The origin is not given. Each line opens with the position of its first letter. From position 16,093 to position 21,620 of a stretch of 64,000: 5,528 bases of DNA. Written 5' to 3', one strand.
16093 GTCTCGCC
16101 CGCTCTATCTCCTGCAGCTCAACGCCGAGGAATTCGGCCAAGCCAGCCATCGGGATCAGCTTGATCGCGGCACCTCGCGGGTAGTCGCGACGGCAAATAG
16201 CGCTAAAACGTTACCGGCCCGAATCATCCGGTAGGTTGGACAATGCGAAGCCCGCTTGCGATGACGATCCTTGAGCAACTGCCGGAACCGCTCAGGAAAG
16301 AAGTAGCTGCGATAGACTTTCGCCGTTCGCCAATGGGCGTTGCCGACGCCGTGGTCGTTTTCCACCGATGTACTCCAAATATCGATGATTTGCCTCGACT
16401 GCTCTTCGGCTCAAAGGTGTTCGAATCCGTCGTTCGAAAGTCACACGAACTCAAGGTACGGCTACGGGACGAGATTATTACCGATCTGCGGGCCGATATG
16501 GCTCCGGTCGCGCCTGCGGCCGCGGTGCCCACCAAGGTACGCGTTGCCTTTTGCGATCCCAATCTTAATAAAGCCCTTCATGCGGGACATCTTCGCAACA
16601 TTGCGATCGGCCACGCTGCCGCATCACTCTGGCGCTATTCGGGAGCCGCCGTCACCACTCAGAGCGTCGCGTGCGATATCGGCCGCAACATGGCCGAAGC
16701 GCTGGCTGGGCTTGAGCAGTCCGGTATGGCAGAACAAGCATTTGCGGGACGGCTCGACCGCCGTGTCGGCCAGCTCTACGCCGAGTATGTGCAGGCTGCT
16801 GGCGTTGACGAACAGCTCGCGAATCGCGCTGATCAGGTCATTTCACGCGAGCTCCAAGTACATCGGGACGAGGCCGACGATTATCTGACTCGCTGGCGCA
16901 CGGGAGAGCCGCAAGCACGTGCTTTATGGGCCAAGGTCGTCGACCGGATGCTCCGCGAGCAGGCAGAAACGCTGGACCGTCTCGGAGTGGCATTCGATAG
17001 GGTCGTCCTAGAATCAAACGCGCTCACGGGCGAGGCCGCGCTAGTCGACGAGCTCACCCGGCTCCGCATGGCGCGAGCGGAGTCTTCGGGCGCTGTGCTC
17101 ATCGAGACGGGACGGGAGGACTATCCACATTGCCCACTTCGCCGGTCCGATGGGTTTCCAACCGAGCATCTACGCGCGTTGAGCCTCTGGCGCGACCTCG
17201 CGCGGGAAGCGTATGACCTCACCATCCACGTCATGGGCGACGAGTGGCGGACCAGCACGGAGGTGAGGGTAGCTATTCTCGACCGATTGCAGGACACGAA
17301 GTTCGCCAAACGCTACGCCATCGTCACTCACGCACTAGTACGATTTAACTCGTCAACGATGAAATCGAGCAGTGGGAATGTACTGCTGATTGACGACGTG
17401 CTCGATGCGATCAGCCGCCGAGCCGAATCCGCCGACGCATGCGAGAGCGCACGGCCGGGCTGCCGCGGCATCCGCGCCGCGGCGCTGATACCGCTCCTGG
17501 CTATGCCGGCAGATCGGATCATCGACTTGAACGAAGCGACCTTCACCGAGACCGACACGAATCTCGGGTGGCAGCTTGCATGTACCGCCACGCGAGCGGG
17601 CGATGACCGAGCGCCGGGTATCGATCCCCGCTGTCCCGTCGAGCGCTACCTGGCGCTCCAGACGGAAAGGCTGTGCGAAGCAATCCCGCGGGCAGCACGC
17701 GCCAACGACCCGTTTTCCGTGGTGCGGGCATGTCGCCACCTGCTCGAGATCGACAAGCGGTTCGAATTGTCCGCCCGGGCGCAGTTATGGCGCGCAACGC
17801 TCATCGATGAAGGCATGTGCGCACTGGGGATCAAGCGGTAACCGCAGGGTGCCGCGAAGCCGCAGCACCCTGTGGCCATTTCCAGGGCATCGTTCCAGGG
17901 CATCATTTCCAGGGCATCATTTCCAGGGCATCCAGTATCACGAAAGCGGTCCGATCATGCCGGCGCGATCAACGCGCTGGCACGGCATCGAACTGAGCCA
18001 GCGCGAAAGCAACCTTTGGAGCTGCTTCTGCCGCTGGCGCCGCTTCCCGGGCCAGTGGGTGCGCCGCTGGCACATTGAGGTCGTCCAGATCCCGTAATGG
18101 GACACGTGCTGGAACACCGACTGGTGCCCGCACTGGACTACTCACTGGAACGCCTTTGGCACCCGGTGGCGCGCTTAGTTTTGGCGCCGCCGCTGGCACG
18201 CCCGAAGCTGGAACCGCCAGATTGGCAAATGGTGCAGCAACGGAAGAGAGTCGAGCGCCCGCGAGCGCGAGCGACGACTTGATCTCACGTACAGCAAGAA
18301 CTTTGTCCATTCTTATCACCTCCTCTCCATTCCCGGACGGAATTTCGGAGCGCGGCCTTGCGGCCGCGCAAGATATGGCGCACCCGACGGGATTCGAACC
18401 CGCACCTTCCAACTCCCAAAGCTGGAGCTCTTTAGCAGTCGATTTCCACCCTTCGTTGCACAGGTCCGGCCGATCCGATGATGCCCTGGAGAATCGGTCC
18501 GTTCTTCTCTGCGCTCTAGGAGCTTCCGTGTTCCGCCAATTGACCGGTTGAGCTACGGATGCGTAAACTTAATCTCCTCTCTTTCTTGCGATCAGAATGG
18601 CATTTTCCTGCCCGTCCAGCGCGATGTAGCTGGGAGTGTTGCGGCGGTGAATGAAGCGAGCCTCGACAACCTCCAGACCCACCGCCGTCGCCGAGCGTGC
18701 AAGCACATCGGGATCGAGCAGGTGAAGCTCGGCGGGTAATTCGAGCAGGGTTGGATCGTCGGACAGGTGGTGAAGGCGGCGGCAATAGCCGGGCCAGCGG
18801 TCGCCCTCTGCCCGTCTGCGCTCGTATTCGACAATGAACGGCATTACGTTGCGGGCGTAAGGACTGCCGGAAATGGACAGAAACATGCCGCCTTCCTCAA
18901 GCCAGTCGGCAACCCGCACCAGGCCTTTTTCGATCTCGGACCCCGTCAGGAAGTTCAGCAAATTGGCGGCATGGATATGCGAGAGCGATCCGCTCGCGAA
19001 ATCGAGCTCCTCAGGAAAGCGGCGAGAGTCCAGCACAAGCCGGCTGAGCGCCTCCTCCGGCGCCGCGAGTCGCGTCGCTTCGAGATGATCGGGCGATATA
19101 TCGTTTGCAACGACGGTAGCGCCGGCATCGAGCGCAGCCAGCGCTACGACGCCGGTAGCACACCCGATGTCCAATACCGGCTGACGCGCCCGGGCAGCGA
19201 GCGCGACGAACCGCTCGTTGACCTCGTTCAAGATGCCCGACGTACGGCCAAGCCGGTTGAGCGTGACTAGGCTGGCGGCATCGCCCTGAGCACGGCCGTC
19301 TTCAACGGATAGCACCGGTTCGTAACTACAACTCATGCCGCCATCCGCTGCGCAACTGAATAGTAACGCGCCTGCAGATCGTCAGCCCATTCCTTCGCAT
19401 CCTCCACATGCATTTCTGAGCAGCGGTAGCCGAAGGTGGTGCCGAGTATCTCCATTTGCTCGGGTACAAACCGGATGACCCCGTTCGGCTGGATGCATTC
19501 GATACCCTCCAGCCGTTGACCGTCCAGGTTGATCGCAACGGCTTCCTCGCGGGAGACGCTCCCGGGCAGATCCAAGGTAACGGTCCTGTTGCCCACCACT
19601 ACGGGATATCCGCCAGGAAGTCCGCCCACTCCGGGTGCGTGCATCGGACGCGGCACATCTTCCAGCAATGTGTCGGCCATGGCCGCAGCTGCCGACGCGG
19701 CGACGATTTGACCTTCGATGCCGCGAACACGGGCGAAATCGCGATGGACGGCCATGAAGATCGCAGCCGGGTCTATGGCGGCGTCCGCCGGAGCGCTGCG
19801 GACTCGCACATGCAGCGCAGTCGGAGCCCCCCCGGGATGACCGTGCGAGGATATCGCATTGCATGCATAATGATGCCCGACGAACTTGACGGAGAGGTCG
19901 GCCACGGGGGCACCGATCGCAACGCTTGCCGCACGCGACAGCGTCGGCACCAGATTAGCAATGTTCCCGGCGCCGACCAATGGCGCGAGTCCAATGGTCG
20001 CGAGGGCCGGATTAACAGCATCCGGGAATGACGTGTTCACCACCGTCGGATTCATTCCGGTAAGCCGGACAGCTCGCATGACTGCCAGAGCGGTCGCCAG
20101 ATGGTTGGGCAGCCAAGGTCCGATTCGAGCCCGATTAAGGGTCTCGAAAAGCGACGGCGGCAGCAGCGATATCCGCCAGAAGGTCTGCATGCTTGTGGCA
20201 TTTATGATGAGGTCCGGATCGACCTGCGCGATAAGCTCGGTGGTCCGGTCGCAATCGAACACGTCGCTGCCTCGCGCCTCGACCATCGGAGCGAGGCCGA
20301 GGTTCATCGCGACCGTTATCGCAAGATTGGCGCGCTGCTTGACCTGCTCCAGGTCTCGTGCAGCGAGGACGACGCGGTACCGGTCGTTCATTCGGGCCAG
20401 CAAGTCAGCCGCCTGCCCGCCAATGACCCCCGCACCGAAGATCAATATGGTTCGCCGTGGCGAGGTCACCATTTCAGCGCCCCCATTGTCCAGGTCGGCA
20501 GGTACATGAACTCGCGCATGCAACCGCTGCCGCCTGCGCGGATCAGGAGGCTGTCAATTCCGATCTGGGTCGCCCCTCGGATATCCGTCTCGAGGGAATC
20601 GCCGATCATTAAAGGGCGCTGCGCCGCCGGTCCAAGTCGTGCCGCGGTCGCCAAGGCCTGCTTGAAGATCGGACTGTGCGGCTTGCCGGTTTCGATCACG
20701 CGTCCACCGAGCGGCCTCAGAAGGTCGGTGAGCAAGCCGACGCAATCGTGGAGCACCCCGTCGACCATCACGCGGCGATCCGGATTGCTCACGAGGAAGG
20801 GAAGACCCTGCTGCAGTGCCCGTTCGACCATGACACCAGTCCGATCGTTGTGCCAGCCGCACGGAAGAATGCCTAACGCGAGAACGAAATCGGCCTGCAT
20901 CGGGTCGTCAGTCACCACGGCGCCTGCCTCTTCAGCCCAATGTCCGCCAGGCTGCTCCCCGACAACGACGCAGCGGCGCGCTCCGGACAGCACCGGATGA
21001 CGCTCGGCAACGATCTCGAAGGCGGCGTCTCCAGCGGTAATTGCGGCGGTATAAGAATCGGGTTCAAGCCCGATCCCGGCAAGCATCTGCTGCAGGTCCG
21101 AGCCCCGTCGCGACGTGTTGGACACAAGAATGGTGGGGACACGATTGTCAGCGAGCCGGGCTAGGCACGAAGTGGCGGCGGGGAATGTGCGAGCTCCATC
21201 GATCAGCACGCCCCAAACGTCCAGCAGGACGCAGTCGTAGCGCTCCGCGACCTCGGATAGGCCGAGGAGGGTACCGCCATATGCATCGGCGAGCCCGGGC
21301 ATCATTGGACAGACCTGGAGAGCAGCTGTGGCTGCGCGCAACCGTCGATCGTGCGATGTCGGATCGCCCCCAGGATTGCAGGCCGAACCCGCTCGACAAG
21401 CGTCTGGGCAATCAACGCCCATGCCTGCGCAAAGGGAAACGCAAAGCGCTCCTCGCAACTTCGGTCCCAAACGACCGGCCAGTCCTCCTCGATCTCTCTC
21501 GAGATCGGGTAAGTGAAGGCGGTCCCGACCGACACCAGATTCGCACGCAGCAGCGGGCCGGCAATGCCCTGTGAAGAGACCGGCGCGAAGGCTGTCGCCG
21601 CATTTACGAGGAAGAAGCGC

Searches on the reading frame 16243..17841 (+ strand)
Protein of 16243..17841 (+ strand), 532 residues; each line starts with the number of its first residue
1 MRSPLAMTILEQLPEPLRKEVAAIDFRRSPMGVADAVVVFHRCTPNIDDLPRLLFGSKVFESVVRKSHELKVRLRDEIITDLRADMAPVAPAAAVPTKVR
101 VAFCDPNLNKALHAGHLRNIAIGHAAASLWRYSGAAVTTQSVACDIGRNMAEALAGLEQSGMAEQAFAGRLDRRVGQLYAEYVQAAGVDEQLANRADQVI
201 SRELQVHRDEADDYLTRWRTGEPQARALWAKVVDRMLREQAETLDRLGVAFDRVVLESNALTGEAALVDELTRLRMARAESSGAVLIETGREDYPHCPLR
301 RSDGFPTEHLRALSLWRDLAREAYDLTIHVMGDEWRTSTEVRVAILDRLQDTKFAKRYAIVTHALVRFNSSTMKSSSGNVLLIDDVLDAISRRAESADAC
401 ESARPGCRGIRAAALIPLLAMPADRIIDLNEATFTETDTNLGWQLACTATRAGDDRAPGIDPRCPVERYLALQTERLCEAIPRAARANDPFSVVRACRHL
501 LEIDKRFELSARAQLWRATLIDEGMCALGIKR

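Call 15: search_protein_families(library=pfam, proteins=[window:16243-17841:+], max_evalue=0.001)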
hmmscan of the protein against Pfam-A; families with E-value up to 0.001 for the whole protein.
window:16243-17841:+ (532 aa): 1 family
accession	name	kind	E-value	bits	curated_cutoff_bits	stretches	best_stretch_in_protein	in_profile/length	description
PF00750.26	tRNA-synt_1d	-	7.5e-13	48.6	23.3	1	95-289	18-194/349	tRNA synthetases class I (R), catalytic domain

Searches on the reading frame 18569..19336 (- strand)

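Call 16: search_protein_families(library=pfam, proteins=[window:18569-19336:-], max_evalue=0.001)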
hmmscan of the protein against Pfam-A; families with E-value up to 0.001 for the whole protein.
window:18569-19336:- (255 aa): 6 families
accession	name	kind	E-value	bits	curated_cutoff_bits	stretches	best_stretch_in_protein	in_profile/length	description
PF13649.12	Methyltransf_25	-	1.9e-12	48.1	27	1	54-150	1-97/97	Methyltransferase domain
PF08242.18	Methyltransf_12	-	2.6e-09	38.1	30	1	55-152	1-98/98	Methyltransferase domain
PF08241.18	Methyltransf_11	-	1.2e-08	35.9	21.2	1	55-153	1-94/95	Methyltransferase domain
PF13489.12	Methyltransf_23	-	1e-05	25.8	27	1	45-224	14-162/164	Methyltransferase domain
PF13847.12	Methyltransf_31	-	8e-05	22.8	27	1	52-157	5-112/145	Methyltransferase domain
PF06325.19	PrmA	-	0.0007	19.6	22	1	48-89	159-201/296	Ribosomal protein L11 methyltransferase (PrmA)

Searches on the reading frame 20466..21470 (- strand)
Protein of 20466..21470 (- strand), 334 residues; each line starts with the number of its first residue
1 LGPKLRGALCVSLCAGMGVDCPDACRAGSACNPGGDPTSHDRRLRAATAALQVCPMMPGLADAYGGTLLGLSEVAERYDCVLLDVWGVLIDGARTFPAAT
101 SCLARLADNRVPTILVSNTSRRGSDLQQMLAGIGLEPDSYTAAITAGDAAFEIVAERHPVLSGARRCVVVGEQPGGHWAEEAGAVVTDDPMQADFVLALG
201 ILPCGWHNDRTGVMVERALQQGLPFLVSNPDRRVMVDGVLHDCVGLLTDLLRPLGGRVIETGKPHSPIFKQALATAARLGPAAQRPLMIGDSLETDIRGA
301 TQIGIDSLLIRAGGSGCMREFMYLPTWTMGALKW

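Call 16: search_protein_families(library=pfam, proteins=[window:20466-21470:-], max_evalue=0.001)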
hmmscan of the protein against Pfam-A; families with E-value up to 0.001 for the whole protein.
window:20466-21470:- (334 aa): 3 families
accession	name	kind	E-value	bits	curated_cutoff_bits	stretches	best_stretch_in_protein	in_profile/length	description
PF13344.12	Hydrolase_6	-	4.7e-14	52.7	27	1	81-183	1-99/101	Haloacid dehalogenase-like hydrolase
PF13242.12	Hydrolase_like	-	1.5e-12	47.7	22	1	261-314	2-52/75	HAD-hyrolase-like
PF00702.32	Hydrolase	-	2.1e-08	35.2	26.4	1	78-304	1-191/191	haloacid dehalogenase-like hydrolase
